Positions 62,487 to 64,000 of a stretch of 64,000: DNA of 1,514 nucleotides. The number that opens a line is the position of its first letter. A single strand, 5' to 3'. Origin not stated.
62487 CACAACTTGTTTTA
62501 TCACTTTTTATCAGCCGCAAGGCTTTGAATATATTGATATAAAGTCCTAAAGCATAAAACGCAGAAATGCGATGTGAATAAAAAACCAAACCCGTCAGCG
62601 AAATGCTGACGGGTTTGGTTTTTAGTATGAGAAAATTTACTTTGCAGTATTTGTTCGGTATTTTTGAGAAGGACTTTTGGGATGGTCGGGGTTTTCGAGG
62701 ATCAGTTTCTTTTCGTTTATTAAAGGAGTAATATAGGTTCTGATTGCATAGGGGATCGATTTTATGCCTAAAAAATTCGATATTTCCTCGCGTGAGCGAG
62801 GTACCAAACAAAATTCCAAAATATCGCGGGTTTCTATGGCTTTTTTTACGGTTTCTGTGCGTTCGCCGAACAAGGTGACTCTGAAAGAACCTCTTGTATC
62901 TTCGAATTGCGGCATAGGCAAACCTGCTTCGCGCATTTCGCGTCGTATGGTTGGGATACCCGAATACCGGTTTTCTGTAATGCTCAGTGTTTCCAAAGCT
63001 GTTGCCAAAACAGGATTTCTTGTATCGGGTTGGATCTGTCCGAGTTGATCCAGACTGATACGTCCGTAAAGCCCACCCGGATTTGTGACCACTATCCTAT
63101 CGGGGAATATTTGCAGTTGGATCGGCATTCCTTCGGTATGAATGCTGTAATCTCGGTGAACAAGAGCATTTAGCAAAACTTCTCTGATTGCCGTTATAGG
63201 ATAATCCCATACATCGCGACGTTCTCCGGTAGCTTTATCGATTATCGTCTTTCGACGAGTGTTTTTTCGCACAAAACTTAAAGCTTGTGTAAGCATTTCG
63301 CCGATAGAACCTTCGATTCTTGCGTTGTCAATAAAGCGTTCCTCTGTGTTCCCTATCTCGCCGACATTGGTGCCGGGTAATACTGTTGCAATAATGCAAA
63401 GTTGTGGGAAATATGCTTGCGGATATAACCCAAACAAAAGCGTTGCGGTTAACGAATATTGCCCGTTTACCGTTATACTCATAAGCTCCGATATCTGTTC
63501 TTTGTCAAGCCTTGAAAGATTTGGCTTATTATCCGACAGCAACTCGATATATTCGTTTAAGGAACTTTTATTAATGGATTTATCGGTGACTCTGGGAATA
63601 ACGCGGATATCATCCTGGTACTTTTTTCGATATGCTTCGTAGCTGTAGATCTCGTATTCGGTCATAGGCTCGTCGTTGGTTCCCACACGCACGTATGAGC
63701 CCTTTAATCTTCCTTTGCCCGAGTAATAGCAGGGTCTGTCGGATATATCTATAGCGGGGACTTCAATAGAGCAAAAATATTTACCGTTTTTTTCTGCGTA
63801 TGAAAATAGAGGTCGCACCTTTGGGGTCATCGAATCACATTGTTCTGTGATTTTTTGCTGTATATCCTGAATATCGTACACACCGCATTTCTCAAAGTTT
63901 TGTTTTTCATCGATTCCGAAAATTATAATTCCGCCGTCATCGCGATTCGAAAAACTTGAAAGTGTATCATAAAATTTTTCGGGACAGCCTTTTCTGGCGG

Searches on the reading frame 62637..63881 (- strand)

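Call 66: search_protein_families(library=pfam, proteins=[window:62637-63881:-], max_evalue=0.01)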
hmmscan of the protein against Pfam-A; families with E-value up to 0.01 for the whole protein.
window:62637-63881:- (414 aa): 2 families
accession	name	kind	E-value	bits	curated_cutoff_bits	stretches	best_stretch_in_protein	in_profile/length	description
PF13749.12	HATPase_c_4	-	3.5e-27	94.7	26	1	251-337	1-89/89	Putative ATP-dependent DNA helicase recG C-terminal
PF21247.3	Fic-like_C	-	1.3e-06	28.6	27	1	363-409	16-62/64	Filamentation induced by cAMP protein Fic-like, C-terminal domain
